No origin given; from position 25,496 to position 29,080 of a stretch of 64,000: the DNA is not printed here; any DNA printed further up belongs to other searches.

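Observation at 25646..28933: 1095-aa subtilase with a PA domain and a C-terminal dockerin-like double calcium-loop module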

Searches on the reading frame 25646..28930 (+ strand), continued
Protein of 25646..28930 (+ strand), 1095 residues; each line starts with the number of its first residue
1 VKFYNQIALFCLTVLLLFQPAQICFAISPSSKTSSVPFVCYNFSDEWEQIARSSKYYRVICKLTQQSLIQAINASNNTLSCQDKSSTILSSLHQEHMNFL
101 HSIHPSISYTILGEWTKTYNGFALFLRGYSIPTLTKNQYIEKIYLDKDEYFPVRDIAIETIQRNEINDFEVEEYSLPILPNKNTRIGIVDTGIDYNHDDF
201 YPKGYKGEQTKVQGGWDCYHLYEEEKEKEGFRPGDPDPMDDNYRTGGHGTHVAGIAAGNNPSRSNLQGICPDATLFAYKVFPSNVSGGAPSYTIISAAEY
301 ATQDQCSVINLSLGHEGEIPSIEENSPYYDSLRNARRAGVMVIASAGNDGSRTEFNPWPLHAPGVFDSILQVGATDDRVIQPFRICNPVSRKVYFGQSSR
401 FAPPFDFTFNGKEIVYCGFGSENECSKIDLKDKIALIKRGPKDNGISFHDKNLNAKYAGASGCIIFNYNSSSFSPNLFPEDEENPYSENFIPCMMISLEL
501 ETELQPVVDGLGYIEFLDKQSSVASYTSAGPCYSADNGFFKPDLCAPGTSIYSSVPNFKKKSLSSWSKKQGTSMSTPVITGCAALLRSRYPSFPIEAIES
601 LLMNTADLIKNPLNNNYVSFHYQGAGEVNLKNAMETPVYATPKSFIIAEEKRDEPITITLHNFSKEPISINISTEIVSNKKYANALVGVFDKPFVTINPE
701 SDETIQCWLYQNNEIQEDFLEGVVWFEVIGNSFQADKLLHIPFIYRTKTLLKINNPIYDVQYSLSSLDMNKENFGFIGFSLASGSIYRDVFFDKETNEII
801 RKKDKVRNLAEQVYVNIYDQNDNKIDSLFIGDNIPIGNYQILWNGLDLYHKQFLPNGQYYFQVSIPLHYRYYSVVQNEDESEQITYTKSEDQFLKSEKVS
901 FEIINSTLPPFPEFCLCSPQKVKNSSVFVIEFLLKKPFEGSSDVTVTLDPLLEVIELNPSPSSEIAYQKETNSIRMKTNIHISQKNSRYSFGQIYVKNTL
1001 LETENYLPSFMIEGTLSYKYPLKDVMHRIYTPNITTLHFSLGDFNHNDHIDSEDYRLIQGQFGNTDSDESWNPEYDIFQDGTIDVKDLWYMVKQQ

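Call 58: fold_search(model_id=the predicted structure, library=pdb)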
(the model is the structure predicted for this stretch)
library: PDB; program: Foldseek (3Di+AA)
matches with E <= 10: 1894; with E <= 0.001: 390
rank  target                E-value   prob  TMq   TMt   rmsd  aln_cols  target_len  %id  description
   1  8bty_A                2.1e-40  1.00  0.34  0.39  17.6      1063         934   18  Structure of the active form of ScpB, the C5a-peptidase from Streptococcus agalactiae. (released 2023-11-15)
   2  3eif                  3.6e-39  1.00  0.34  0.39  17.5      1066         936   18  1.9 angstrom crystal structure of the active form of the C5a peptidase from Streptococcus pyogenes (ScpA) (released 2009-02-24)
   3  7bj3                  6.2e-39  1.00  0.35  0.40  17.4      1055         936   19  ScpA from Streptococcus pyogenes, S512A active site mutant (released 2021-05-12)
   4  7yzx_A                4.0e-38  1.00  0.33  0.38  17.8      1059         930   17  ScpA from Streptococcus pyogenes, D783A mutant. (released 2022-08-31)
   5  7edd                  9.7e-35  1.00  0.35  0.28  18.4      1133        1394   17  Crystal structure of a serine protease from Streptococcus pyogenes (released 2021-05-12)
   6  1xf1_A                6.9e-34  1.00  0.30  0.35  18.5      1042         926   18  Structure of C5a peptidase- a key virulence factor from Streptococcus (released 2005-11-22)
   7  5xyr                  8.1e-34  1.00  0.35  0.28  18.4      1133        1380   15  Crystal structure of a serine protease from Streptococcus species (released 2018-08-08)
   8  6vjb                  5.2e-33  1.00  0.36  0.30  18.2      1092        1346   17  Crystal structure of a catalytically inactive CXC Chemokine-degrading protease SpyCEP from Streptococcus pyogenes (released 2020-04-15)
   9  8jmw_A                3.1e-32  1.00  0.34  0.70  14.7       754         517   18  Fibril form of serine peptidase Vpr (released 2023-12-06)
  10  7eox_A                1.8e-29  1.00  0.34  0.55   8.7       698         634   18  Protease structure from Euphorbia resinifera (released 2022-01-12)
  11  5xxz_A                1.8e-29  1.00  0.33  0.27  19.1      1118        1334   16  Crystal structure of a serine protease from Streptococcus species (released 2018-08-08)
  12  5xya                  8.5e-29  1.00  0.34  0.28  18.5      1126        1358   15  Crystal structure of a serine protease from Streptococcus species (released 2018-08-08)
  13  5xxz_B                3.2e-28  1.00  0.33  0.28  19.1      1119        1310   15  Crystal structure of a serine protease from Streptococcus species (released 2018-08-08)
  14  4yn3_A                6.1e-28  1.00  0.34  0.60   9.6       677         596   18  Crystal structure of Cucumisin complex with pro-peptide (released 2016-03-09)
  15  3i74_B                1.4e-26  1.00  0.32  0.52   9.7       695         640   17  Crystal Structure of the plant subtilisin-like protease SBT3 in complex with a chloromethylketone inhibitor (released 2010-01-19)
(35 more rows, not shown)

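Call 60: find_encoding_contigs(protein=P0059, flank=10000, max_places=1)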
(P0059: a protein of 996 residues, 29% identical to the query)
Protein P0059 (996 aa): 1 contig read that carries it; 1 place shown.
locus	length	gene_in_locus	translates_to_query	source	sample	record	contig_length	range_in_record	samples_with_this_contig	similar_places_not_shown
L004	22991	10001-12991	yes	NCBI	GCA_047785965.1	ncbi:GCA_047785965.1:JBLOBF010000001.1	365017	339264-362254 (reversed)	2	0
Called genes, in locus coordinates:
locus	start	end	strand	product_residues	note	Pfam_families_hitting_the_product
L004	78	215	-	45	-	-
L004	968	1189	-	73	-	-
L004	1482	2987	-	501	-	PF26550:Tricorn_2nd (faint), PF26549:Tricorn_N (weak)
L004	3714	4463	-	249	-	PF07685:GATase_3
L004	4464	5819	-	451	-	PF08245:Mur_ligase_M, PF08353:MurT_C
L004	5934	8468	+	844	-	-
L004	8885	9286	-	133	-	-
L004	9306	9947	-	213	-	PF00702:Hydrolase, PF13419:HAD_2, PF13242:Hydrolase_like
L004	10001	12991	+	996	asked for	PF00082:Peptidase_S8, PF02225:PA, PF00404:Dockerin_1 (weak)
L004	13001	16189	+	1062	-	PF08450:SGL (faint), PF06739:SBBP (faint), PF01436:NHL (weak), PF09136:Glucodextran_B (faint), PF07833:Cu_amine_oxidN1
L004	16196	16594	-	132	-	PF00075:RNase_H, PF13456:RVT_3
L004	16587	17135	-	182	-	PF01661:Macro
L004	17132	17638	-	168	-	PF01965:DJ-1_PfpI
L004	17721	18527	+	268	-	PF02673:BacA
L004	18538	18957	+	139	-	PF00582:Usp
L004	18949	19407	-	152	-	PF14588:YjgF_endoribonc, PF01042:Ribonuc_L-PSP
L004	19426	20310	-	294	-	PF00350:Dynamin_N (faint), PF01926:MMR_HSR1, PF02421:FeoB_N, PF03193:RsgA_GTPase (faint), PF10662:PduV-EutP (faint), PF00009:GTP_EFTU, PF07650:KH_2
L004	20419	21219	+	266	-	PF00582:Usp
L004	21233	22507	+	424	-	PF00939:Na_sulph_symp (weak), PF02040:ArsB, PF03600:CitMHS, PF00939:Na_sulph_symp, PF16980:CitMHS_2 (weak)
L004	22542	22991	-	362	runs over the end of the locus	PF04015:DUF362 (weak)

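Call 61: find_encoding_contigs(protein=P0015, flank=10000, max_places=1)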
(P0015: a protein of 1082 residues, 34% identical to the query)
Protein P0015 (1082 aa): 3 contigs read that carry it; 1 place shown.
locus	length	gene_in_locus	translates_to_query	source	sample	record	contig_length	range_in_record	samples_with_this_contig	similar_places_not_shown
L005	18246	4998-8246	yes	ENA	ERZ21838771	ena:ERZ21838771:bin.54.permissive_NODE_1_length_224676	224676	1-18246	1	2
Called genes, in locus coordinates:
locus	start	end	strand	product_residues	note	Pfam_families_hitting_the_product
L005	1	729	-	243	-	?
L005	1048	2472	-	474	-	-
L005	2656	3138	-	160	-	-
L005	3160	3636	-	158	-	-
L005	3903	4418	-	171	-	PF00210:Ferritin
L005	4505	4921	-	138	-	PF00293:NUDIX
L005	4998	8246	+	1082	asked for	PF00082:Peptidase_S8, PF02225:PA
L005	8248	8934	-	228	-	PF08241:Methyltransf_11 (weak), PF13649:Methyltransf_25 (weak), PF13847:Methyltransf_31 (weak)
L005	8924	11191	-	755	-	PF18984:DUF5717_N (faint), PF22544:HYDIN_VesB_CFA65-like_Ig (faint), PF07833:Cu_amine_oxidN1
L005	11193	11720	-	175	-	PF07833:Cu_amine_oxidN1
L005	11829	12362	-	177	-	PF10646:Germane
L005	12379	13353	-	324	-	PF13495:Phage_int_SAM_4 (faint), PF00589:Phage_integrase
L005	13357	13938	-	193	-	-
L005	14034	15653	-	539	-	PF00118:Cpn60_TCP1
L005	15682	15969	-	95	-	PF00166:Cpn10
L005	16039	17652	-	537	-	-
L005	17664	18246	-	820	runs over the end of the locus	PF00521:DNA_topoisoIV, PF03989:DNA_gyraseA_C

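Call 62: find_encoding_contigs(protein=P0010, flank=10000, max_places=1)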
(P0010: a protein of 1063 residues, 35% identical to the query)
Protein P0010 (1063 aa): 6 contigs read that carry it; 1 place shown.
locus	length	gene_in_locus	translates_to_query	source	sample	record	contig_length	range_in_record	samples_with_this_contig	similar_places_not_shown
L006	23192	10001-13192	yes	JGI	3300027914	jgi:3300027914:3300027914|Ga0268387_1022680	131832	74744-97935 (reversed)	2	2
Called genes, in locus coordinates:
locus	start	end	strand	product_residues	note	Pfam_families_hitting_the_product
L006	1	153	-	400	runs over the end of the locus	PF10923:BrxC_BrxD, PF13191:AAA_16 (faint), PF13401:AAA_22 (faint)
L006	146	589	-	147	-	-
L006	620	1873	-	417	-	PF13360:PQQ_2 (faint)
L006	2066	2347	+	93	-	PF18905:DUF5661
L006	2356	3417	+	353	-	PF04551:GcpE, PF26540:GcpE_C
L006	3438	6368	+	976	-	PF00675:Peptidase_M16 (weak), PF05193:Peptidase_M16_C, PF08367:M16C_assoc, PF22516:PreP_C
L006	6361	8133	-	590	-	PF00664:ABC_membrane, PF00005:ABC_tran, PF02463:SMC_N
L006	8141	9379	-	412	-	PF05195:AMP_N, PF00557:Peptidase_M24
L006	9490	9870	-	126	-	PF06397:Desulfoferrod_N, PF01880:Desulfoferrodox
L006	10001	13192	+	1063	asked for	PF00082:Peptidase_S8, PF02225:PA, PF13860:FlgD_ig (weak)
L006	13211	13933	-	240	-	PF00753:Lactamase_B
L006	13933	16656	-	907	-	PF07833:Cu_amine_oxidN1, PF22544:HYDIN_VesB_CFA65-like_Ig (faint), PF07833:Cu_amine_oxidN1, PF19190:BACON_2 (faint), PF22076:Cep192_D6 (faint), PF07833:Cu_amine_oxidN1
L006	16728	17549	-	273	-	PF10646:Germane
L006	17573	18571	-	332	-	PF02899:Phage_int_SAM_1 (weak), PF13495:Phage_int_SAM_4 (faint), PF00589:Phage_integrase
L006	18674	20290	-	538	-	PF00118:Cpn60_TCP1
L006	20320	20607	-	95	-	PF00166:Cpn10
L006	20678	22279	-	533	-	-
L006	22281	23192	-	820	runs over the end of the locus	PF00521:DNA_topoisoIV, PF03989:DNA_gyraseA_C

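Call 64: search_protein_families(library=pfam, proteins=[L004:13001-16186:+, L006:13933-16656:-, L005:8924-11191:-], max_evalue=0.1)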
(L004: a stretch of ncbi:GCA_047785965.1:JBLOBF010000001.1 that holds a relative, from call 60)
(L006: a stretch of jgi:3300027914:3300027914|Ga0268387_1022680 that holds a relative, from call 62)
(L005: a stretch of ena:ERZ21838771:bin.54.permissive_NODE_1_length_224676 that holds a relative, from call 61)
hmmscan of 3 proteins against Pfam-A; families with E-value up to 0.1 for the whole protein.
L004:13001-16186:+ (1062 aa): 8 families
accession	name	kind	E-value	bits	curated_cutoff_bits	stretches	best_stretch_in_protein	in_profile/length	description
PF07833.16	Cu_amine_oxidN1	-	1.4e-26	93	24.2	1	954-1057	12-108/108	Copper amine oxidase N-terminal domain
PF01436.27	NHL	-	1.2e-22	79.2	20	2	527-554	1-28/28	NHL repeat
PF06739.17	SBBP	-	4e-11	43.1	20.5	2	227-246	10-29/38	Beta-propeller repeat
PF09136.16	Glucodextran_B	-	8.9e-09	35.6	27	1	846-921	3-81/83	Glucodextranase, domain B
PF08450.18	SGL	-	4.2e-06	27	26.3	0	162-269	14-128/246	SMP-30/Gluconolactonase/LRE-like region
PF20067.5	SSL_N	-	2.7e-05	24.4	18.9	1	530-551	23-43/46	Strictosidine synthase-like, N-terminal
PF13642.11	DUF4144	-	0.013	16.6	27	0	323-382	1-50/100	protein structure with unknown function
PF22701.2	Mala_s_1-like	-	0.028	14.6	27.5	0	530-556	1-25/195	Mal s 1 allergenic protein-like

L006:13933-16656:- (907 aa): 9 families
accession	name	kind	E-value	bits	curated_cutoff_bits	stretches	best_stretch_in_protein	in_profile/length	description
PF07833.16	Cu_amine_oxidN1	-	5.2e-56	187.7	24.2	3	798-893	8-101/108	Copper amine oxidase N-terminal domain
PF22076.2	Cep192_D6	-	2.9e-09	37.5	35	2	575-666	5-98/101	Cep192 domain 6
PF22544.2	HYDIN_VesB_CFA65-like_Ig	-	6.3e-08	33.2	25.5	1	675-768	1-98/100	HYDIN/CFA65/VesB-like, Ig-like domain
PF19190.6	BACON_2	-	1.7e-07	31.5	25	1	677-770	2-94/94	Viral BACON domain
PF07610.17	DUF1573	-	0.00039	20.8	26.1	1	682-768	6-95/98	Protein of unknown function (DUF1573)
PF25293.1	Beta-prop_EMC1_N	-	0.0017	18.5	34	0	202-278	99-169/219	EMC1 N-terminal beta-propeller domain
PF17164.10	DUF5122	-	0.011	16.4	27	0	222-250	3-32/36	Domain of unknown function (DUF5122) beta-propeller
PF18984.5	DUF5717_N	-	0.014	13.7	25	1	689-768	31-111/875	Family of unknown function (DUF5717)N-terminal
PF14874.12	PapD-like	-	0.079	13.6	27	0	574-668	4-99/102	Flagellar-associated PapD-like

L005:8924-11191:- (755 aa): 7 families
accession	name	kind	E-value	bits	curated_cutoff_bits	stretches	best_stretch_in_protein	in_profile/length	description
PF07833.16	Cu_amine_oxidN1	-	8.4e-40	135.5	24.2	2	646-742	9-103/108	Copper amine oxidase N-terminal domain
PF18984.5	DUF5717_N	-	3.5e-08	32.2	25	1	521-617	17-113/875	Family of unknown function (DUF5717)N-terminal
PF22544.2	HYDIN_VesB_CFA65-like_Ig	-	4.9e-07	30.4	25.5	1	522-615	1-98/100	HYDIN/CFA65/VesB-like, Ig-like domain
PF22076.2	Cep192_D6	-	0.00014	22.5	35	1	524-614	4-100/101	Cep192 domain 6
PF19190.6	BACON_2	-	0.0027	18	25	1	524-616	2-93/94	Viral BACON domain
PF18962.6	Por_Secre_tail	-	0.013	16.2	27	0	77-97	46-66/75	Secretion system C-terminal sorting domain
PF14874.12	PapD-like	-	0.017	15.7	27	0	522-615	2-100/102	Flagellar-associated PapD-like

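Call 89: find_encoding_contigs(protein=P0074, flank=10000, max_places=2)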
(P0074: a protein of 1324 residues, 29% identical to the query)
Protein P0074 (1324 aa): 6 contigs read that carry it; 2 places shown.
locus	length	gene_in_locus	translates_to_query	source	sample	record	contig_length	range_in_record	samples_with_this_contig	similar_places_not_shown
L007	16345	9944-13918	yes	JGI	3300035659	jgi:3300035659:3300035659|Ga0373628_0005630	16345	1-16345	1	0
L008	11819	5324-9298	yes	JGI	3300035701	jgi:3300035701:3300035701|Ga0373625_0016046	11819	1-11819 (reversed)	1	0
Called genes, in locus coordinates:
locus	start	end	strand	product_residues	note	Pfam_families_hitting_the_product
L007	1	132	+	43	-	?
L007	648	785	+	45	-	-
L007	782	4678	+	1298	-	PF09134:Invasin_D3 (faint), PF09136:Glucodextran_B, PF07833:Cu_amine_oxidN1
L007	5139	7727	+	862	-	PF09136:Glucodextran_B (weak), PF07833:Cu_amine_oxidN1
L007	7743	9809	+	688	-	PF09136:Glucodextran_B, PF07833:Cu_amine_oxidN1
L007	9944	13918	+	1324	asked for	PF05922:Inhibitor_I9 (faint), PF00082:Peptidase_S8, PF02225:PA, PF09136:Glucodextran_B, PF07833:Cu_amine_oxidN1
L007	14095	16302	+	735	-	PF13360:PQQ_2, PF13570:Beta-prop_ACSF4, PF25292:Beta-prop_CGLA (weak), PF13360:PQQ_2, PF13570:Beta-prop_ACSF4, PF13360:PQQ_2, PF13570:Beta-prop_ACSF4, PF07833:Cu_amine_oxidN1, +4 more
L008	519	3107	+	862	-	PF09136:Glucodextran_B (weak), PF07833:Cu_amine_oxidN1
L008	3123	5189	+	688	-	PF09136:Glucodextran_B, PF07833:Cu_amine_oxidN1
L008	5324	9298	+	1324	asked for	PF05922:Inhibitor_I9 (faint), PF00082:Peptidase_S8, PF02225:PA, PF09136:Glucodextran_B, PF07833:Cu_amine_oxidN1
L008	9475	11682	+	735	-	PF13360:PQQ_2, PF13570:Beta-prop_ACSF4, PF25292:Beta-prop_CGLA (weak), PF13360:PQQ_2, PF13570:Beta-prop_ACSF4, PF13360:PQQ_2, PF13570:Beta-prop_ACSF4, PF07833:Cu_amine_oxidN1, +4 more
